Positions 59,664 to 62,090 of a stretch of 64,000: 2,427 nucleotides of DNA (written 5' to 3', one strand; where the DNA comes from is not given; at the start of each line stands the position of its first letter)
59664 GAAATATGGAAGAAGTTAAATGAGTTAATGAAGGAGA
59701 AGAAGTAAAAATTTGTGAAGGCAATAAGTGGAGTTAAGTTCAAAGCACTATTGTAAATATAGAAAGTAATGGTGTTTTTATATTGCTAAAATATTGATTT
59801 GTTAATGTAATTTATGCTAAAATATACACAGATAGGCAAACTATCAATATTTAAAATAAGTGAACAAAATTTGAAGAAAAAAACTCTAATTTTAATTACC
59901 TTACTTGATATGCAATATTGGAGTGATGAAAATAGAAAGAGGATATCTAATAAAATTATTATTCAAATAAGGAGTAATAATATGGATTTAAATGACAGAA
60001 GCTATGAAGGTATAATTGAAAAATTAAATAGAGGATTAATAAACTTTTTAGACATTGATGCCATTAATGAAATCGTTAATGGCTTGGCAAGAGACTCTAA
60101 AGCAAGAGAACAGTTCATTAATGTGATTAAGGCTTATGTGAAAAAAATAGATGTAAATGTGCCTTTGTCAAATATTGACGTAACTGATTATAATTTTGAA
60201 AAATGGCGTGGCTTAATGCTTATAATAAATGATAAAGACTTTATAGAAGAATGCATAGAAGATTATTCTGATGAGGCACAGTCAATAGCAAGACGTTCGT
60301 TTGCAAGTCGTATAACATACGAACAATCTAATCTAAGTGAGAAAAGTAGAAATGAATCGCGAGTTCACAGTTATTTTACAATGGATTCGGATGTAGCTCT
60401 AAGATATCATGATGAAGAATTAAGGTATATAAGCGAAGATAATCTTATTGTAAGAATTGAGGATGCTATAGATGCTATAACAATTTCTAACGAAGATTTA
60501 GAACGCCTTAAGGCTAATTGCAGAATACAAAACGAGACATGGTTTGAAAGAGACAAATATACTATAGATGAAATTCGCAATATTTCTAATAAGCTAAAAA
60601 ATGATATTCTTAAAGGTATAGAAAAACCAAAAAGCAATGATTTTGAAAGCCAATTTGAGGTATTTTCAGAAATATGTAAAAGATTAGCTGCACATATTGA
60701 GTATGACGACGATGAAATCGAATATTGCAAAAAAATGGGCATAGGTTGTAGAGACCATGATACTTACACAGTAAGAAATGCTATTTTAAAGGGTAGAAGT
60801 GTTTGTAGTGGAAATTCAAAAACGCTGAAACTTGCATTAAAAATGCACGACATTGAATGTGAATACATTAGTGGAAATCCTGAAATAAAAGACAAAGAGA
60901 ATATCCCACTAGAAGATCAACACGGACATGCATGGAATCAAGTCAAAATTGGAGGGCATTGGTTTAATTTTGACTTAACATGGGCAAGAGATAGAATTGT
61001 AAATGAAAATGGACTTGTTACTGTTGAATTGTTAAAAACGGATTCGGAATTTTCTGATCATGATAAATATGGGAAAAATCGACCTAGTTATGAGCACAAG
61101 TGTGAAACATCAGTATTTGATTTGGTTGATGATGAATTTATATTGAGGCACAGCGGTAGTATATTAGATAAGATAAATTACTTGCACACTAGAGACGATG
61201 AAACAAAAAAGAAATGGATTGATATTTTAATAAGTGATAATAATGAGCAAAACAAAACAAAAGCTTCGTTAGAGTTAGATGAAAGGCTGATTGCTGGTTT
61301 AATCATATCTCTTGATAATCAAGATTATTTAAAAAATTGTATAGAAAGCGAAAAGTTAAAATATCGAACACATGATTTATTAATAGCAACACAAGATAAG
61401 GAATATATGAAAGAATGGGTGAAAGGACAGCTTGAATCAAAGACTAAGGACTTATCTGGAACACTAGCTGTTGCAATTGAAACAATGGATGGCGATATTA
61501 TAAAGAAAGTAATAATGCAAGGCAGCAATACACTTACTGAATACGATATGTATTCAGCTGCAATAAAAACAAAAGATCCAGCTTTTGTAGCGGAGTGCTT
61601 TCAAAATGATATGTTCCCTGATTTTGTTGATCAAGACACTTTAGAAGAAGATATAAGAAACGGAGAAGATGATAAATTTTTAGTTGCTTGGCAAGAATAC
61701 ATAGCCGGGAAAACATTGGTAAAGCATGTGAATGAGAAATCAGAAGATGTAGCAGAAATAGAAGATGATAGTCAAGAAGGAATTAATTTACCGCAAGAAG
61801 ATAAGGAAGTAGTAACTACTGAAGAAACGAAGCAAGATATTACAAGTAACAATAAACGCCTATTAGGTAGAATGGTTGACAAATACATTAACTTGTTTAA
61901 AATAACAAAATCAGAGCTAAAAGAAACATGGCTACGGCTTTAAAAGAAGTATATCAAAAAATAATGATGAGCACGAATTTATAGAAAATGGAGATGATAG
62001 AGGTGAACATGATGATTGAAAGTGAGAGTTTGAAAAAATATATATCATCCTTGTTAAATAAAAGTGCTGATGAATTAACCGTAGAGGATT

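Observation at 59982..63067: Second, diverged copy of the same three-gene cassette on an AT-rich mobile-looking segment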

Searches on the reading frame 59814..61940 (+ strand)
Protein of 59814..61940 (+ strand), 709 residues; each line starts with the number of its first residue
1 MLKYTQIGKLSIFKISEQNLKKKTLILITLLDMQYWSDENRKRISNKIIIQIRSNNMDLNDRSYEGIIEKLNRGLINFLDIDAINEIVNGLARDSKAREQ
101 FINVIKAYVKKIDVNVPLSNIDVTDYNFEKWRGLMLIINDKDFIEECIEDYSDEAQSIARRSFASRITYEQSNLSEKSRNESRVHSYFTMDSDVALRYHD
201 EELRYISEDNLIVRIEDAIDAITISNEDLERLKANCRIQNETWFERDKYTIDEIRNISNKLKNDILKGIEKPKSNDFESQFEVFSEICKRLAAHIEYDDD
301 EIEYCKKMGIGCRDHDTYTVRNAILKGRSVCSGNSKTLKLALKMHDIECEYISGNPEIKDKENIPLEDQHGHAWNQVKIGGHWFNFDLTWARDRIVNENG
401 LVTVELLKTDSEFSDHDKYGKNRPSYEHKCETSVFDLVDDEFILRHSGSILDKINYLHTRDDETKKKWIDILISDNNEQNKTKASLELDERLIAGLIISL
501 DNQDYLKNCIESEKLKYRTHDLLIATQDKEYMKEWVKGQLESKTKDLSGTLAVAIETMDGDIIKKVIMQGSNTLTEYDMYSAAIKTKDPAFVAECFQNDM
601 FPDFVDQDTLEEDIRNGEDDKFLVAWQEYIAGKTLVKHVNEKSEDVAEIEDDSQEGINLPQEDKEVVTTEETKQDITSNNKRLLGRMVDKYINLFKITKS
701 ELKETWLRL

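Call 8: search_protein_families(library=pfam, proteins=[window:59814-61940:+], max_evalue=1)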
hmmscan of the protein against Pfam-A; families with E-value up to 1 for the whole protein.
window:59814-61940:+ (709 aa): 3 families
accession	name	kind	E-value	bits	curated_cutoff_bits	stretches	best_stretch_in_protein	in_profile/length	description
PF01841.26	Transglut_core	-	3.6e-08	34.1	23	1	282-387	16-107/108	Transglutaminase-like superfamily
PF19065.6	P8_CR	-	0.00083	19.8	26.9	1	495-587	12-102/124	Minor capsid protein P8 central region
PF06769.20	YoeB_toxin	-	0.31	11.5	27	0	242-274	11-43/80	YoeB-like toxin of bacterial type II toxin-antitoxin system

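Call 9: search_protein_families(library=ncbifam, proteins=[window:59814-61940:+], max_evalue=1)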
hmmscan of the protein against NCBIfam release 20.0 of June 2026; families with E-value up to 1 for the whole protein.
window:59814-61940:+ (709 aa): 1 family
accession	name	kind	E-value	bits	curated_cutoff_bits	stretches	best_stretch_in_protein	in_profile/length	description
NF045980.1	MAG6410_fam_LP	equivalog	7.3e-13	47.8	450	1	310-548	191-418/622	MAG6410 family transglutaminase-related lipoprotein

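Call 10: search_protein_families(library=padloc, proteins=[window:59814-61940:+], max_evalue=1)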
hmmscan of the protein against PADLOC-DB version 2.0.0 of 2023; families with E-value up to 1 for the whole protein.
window:59814-61940:+ (709 aa): 0 families

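Call 11: search_protein_families(library=phrogs, proteins=[window:59814-61940:+], max_evalue=1)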
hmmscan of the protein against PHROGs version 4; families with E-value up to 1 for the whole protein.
window:59814-61940:+ (709 aa): 0 families

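Call 13: find_homologous_proteins(query=window:59814-61940:+)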
Query window:59814-61940:+ (709 aa): 8 proteins with E <= 0.001 among 8000 candidates.
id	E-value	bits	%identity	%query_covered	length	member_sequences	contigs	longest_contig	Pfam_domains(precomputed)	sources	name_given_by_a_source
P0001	0.0e+0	1577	100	100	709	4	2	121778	PF01841.26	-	-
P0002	2.1e-123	431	47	66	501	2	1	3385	PF01841.26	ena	-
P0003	4.6e-31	126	30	49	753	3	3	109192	PF01841.26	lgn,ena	-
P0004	1.5e-28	118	41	26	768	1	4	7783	PF01841.26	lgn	-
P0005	8.1e-22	96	33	32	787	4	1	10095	PF01841.26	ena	-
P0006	1.7e-17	81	31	27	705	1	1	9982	PF01841.26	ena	-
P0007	6.9e-14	70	36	23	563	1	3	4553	PF01841.26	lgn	-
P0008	1.8e-7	48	34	18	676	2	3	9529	PF13599.14,PF12799.14,PF01841.26,PF04473.19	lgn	-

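Call 15: find_encoding_contigs(protein=P0001, flank=10000, max_places=4)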
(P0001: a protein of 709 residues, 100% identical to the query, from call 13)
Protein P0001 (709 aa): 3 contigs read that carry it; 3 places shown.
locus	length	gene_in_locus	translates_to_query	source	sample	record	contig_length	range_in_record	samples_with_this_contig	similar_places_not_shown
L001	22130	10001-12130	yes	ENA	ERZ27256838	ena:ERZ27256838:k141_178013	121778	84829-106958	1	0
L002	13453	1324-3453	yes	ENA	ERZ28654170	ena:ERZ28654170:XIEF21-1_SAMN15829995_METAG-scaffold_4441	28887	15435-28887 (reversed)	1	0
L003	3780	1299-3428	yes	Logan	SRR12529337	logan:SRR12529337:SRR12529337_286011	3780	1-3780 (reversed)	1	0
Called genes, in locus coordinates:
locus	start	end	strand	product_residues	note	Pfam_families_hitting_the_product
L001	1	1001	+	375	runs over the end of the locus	PF10459:Peptidase_S46 (faint), PF00089:Trypsin, PF13365:Trypsin_2, PF00595:PDZ, PF13180:PDZ_2, PF17820:PDZ_6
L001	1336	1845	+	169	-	PF01699:Na_Ca_ex (weak)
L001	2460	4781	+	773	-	PF01841:Transglut_core (weak)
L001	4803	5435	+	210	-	PF12799:LRR_4 (faint)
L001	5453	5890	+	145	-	-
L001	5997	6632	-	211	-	-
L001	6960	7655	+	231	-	-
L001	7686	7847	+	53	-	-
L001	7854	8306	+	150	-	PF08010:Phage_30_3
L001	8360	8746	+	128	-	PF00275:EPSP_synthase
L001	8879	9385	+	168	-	PF13730:HTH_36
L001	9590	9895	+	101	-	PF21983:NikA-like, PF05713:MobC (weak)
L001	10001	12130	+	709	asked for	PF01841:Transglut_core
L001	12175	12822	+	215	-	-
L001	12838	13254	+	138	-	-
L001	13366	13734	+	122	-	-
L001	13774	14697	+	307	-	-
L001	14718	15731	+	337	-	-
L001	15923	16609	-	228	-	PF08937:ThsB_TIR (weak)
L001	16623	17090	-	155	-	PF08937:ThsB_TIR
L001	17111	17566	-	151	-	-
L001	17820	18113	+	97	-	-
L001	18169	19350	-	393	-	PF19553:DUF6076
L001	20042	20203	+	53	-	-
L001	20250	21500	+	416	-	PF21247:Fic-like_C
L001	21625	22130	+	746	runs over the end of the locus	PF02463:SMC_N (faint), PF13175:AAA_15, PF13476:AAA_23 (weak), PF13555:AAA_29 (weak), PF13304:AAA_21 (weak), PF20469:OLD-like_TOPRIM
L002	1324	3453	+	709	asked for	PF01841:Transglut_core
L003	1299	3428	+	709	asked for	PF01841:Transglut_core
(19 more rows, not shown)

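Call 16: find_encoding_contigs(protein=P0003, flank=10000, max_places=4)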
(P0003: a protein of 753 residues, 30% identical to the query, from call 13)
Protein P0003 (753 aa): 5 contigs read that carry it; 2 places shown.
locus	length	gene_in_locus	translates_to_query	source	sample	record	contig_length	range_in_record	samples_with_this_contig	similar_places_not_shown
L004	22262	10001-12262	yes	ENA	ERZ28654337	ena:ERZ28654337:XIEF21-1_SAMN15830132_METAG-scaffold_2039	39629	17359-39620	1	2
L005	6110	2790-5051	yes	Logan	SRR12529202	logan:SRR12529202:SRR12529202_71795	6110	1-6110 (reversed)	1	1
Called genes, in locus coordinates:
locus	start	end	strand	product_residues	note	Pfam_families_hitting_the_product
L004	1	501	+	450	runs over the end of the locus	PF00289:Biotin_carb_N, PF02222:ATP-grasp, PF02786:CPSase_L_D2, PF07478:Dala_Dala_lig_C, PF08443:RimK (weak), PF02785:Biotin_carb_C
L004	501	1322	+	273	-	PF17848:Zn_ribbon_ACC, PF01039:Carboxyl_trans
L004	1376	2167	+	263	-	PF03255:ACCA, PF01039:Carboxyl_trans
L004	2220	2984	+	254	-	PF00106:adh_short, PF13561:adh_short_C2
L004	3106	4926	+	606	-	PF01841:Transglut_core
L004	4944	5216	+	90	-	-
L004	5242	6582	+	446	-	PF14691:Fer4_20, PF00070:Pyr_redox (weak), PF01266:DAO (weak), PF07992:Pyr_redox_2, PF12831:FAD_oxidored (weak), PF13450:NAD_binding_8, PF13738:Pyr_redox_3, PF00070:Pyr_redox, +7 more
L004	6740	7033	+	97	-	PF06257:VEG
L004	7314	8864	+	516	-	PF12673:SipL, PF01476:LysM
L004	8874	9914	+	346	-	PF09560:Spore_YunB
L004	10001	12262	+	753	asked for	PF01841:Transglut_core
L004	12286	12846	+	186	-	-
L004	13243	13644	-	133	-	PF00380:Ribosomal_S9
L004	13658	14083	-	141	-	PF00572:Ribosomal_L13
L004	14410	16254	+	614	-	-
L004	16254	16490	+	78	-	-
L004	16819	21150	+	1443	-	PF00480:ROK (faint), PF01869:BcrAD_BadFG, PF09989:DUF2229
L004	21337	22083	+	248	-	-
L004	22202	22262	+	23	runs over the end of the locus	?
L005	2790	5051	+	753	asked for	PF01841:Transglut_core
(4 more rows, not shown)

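Call 17: find_encoding_contigs(protein=P0004, flank=10000, max_places=3)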
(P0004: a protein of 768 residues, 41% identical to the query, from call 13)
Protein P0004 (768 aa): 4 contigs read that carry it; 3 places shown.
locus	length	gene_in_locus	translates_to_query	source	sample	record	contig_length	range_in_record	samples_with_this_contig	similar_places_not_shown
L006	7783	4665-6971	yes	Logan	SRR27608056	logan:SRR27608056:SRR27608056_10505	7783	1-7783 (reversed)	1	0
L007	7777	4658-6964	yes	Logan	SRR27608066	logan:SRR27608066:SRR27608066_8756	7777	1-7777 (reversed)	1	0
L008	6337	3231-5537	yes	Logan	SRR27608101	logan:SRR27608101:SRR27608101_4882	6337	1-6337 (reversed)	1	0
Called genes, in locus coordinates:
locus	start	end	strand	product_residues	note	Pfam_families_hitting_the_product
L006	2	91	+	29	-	?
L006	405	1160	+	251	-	-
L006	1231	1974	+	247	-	-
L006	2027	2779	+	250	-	-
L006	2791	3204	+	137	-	-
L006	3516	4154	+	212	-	-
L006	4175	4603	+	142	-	-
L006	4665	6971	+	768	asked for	PF01841:Transglut_core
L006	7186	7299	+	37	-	-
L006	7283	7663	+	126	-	PF01475:FUR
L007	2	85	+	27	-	?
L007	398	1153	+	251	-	-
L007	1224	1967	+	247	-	-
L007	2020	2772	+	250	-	-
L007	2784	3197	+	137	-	-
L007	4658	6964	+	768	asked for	PF01841:Transglut_core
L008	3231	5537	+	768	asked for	PF01841:Transglut_core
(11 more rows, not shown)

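Call 18: find_encoding_contigs(protein=P0006, flank=10000, max_places=3)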
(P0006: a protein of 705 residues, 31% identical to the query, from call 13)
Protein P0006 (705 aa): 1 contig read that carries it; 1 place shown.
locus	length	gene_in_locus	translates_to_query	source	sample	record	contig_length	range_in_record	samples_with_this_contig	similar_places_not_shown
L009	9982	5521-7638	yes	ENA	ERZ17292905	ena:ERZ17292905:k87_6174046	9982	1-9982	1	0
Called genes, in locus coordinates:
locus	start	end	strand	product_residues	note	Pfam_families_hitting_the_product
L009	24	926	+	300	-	PF00294:PfkB, PF08543:Phos_pyr_kin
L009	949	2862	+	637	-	PF00359:PTS_EIIA_2, PF02302:PTS_IIB, PF25554:PTS_EIIB_BC_N, PF02378:PTS_EIIC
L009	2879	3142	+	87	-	PF00381:PTS-HPr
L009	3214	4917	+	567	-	PF05524:PEP-utilisers_N, PF00391:PEP-utilizers, PF02896:PEP-utilizers_C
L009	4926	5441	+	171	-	PF00156:Pribosyltran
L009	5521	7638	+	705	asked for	PF01841:Transglut_core (weak)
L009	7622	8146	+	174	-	-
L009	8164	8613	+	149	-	-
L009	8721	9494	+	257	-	PF04542:Sigma70_r2, PF04539:Sigma70_r3, PF08281:Sigma70_r4_2 (weak), PF04545:Sigma70_r4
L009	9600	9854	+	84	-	PF05239:PRC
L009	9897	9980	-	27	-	?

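Call 19: find_encoding_contigs(protein=P0008, flank=10000, max_places=3)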
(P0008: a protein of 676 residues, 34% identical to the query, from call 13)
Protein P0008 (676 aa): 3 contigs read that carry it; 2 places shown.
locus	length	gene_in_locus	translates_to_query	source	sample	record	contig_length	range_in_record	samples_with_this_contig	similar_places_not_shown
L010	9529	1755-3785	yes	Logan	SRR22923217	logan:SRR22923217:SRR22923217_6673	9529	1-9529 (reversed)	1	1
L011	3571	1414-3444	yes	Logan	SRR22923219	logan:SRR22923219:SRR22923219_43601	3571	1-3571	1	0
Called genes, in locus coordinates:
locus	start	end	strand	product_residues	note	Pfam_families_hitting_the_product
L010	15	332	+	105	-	-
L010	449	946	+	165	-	-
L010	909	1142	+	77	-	-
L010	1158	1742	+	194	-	-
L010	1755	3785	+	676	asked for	PF12799:LRR_4 (faint), PF13599:Pentapeptide_4 (weak), PF04473:DUF553 (weak), PF01841:Transglut_core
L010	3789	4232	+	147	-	-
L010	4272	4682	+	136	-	-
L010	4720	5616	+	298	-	-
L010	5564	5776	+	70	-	-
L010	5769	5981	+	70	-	-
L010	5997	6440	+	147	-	-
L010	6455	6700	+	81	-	-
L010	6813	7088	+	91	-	PF04851:ResIII, PF18766:SWI2_SNF2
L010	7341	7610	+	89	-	PF22679:T1R_D3-like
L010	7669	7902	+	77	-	-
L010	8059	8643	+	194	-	PF13338:AbiEi_4, PF20217:DUF6577 (faint)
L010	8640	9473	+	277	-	PF08843:AbiEii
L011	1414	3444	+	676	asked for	PF12799:LRR_4 (faint), PF13599:Pentapeptide_4 (weak), PF04473:DUF553 (weak), PF01841:Transglut_core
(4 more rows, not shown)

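Call 29: search_protein_families(library=pfam, proteins=[L001:13774-14694:+, L001:14718-15728:+], max_evalue=1)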
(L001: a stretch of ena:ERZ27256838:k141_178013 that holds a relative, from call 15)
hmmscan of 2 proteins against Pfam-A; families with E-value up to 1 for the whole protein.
L001:13774-14694:+ (307 aa): 1 family
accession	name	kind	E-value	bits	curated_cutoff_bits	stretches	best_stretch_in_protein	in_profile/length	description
PF16104.10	FPRL1_inhibitor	-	0.02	15.5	27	1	245-292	13-61/105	Formyl peptide receptor-like 1 inhibitory protein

L001:14718-15728:+ (337 aa): 1 family
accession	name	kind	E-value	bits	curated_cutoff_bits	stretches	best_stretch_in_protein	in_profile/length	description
PF12146.15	Hydrolase_4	-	0.084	12.6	27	1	98-152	57-111/239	Serine aminopeptidase, S33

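Call 41: search_solved_structures(query=window:59814-61940:+, max_evalue=1, show_alignments=2)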
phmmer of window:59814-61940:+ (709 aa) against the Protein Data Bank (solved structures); distinct sequences matched with E-value up to 1: 1.
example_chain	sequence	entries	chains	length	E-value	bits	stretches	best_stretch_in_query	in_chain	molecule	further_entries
9crn_A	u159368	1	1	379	0.019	16.7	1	274-392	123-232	Transglutaminase-like domain-containing protein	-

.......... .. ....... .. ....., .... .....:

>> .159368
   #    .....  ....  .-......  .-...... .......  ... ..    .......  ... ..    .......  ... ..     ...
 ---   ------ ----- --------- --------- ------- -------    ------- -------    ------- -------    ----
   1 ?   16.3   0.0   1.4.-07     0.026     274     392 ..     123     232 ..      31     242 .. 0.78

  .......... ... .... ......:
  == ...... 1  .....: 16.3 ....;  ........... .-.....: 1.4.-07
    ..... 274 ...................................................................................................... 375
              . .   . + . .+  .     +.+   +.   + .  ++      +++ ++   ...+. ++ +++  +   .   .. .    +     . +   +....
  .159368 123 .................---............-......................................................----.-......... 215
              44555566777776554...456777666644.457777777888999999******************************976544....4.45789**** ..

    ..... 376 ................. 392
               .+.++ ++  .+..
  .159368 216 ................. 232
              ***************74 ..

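Call 49: find_related_loci(query=A5, collection=genome_contigs, flank=8000)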
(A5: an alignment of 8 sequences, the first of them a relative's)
Query A5 (709 aa) in genome_contigs; peptide patterns used: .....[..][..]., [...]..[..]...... (x = any residue, [..] = any of these).
366 stretches matched a pattern; 323 encode a relative of the query (tblastn E <= 1e-3); the best 80 are kept; 80 distinct loci.
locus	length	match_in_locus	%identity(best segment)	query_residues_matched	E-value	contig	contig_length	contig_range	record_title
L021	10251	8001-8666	39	200-434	1e-39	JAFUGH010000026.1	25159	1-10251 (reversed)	MAG: Clostridia bacterium isolate RGIG4468 Roe_deer_Omasum-5__c2712, whole genome shotgun sequence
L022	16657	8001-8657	32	214-438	5e-27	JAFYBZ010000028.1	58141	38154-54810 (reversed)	MAG: Clostridia bacterium isolate RGIG6952 Sheep_Rumen.Co__c1457873, whole genome shotgun sequence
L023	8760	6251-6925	34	212-440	6e-27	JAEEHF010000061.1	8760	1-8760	MAG: Bacillota bacterium isolate Tb.RUG.116 k141_5678233_flag=0_multi=15.0252_len=8760, whole genome shotgun sequence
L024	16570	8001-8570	31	249-448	6e-21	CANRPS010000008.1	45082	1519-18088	MAG: uncultured Clostridia bacterium isolate Lapin-017__bin47 genome assembly, contig: Lapin-017__NODE_303_length_45082_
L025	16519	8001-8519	34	239-424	5e-20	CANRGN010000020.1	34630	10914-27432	MAG: uncultured Clostridia bacterium isolate Lapin-022__bin27 genome assembly, contig: Lapin-022__NODE_1164_length_34630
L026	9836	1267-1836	35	235-434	1e-19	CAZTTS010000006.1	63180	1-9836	MAG TPA_asm: uncultured Lachnospiraceae bacterium isolate binchicken_co45_176 genome assembly, contig: NODE_531_length_6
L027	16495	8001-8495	39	258-434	1e-25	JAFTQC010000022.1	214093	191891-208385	MAG: Clostridia bacterium isolate RGIG4047 Roe_deer_Cecum-5__c3879, whole genome shotgun sequence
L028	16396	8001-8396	36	284-429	1e-18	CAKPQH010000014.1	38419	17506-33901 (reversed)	MAG: uncultured Clostridia bacterium isolate REFINED_METABAT215_TOP10_CONTIGS_1500_ASSEMBLY_K77_MERGED__Hadza_PheChl_Fib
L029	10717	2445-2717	46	319-419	7e-18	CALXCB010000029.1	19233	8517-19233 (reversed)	MAG: uncultured Clostridia bacterium isolate BRZ_FC__bin48 genome assembly, contig: BRZ_FC__NODE_2631_length_19233_cov_5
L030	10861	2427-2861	35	282-434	8e-18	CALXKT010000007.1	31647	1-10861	MAG: uncultured Clostridia bacterium isolate BRZ_PB__bin9 genome assembly, contig: BRZ_PB__NODE_1885_length_31647_cov_6.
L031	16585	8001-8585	33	214-413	1e-17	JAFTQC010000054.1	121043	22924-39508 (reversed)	MAG: Clostridia bacterium isolate RGIG4047 Roe_deer_Cecum-5__c250397, whole genome shotgun sequence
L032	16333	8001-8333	37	316-433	2e-17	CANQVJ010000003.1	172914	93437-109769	MAG: uncultured Clostridia bacterium isolate Lapin-032__bin90 genome assembly, contig: Lapin-032__NODE_97_length_172914_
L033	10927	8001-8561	30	205-395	2e-17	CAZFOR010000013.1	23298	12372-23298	MAG TPA_asm: uncultured Eubacteriales bacterium isolate SRP192927_co4_559 genome assembly, contig: NODE_4080_length_2329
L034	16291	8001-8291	44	325-433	6e-17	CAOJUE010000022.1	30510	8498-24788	MAG TPA_asm: uncultured Eubacteriales bacterium isolate SRR17684624_bin.66_metawrap_v1.3_MAG genome assembly, contig: NO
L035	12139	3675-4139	32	245-416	5e-17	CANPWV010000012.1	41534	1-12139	MAG: uncultured Clostridia bacterium isolate Lapin-004__bin20 genome assembly, contig: Lapin-004__NODE_1053_length_41534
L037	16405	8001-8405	32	311-453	1e-15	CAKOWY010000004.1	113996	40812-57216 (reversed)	MAG: uncultured Clostridia bacterium isolate REFINED_METABAT215_TOP10_CONTIGS_1500_ASSEMBLY_K77_MERGED__Hadza_MoBio_hadz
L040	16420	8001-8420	35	265-413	1e-15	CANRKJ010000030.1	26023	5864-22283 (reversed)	MAG: uncultured Clostridia bacterium isolate Lapin-020__bin62 genome assembly, contig: Lapin-020__NODE_2326_length_26023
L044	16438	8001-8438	32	241-390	1e-14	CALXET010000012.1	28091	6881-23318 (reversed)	MAG: uncultured Clostridia bacterium isolate BRZ_NK__bin18 genome assembly, contig: BRZ_NK__NODE_1244_length_28091_cov_2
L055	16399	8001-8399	30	276-430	1e-12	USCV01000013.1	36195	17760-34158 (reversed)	uncultured Clostridium sp. isolate UMGS1594 genome assembly, contig: NODE_326_length_36195_cov_22.547482, whole genome s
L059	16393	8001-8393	29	278-430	6e-12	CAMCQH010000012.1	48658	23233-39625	MAG: uncultured Clostridium sp. isolate SRR15732364_bin.36_metaWRAP_v1.3_MAG genome assembly, contig: ERZ9426311.286, wh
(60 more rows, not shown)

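Call 65: find_related_loci(query=A5, collection=viral_contigs, flank=8000)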
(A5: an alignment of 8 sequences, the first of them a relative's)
Query A5 (709 aa) in viral_contigs; peptide patterns used: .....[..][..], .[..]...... (x = any residue, [..] = any of these).
21 stretches matched a pattern, but none encodes a relative of the query by tblastn (E <= 1e-3).
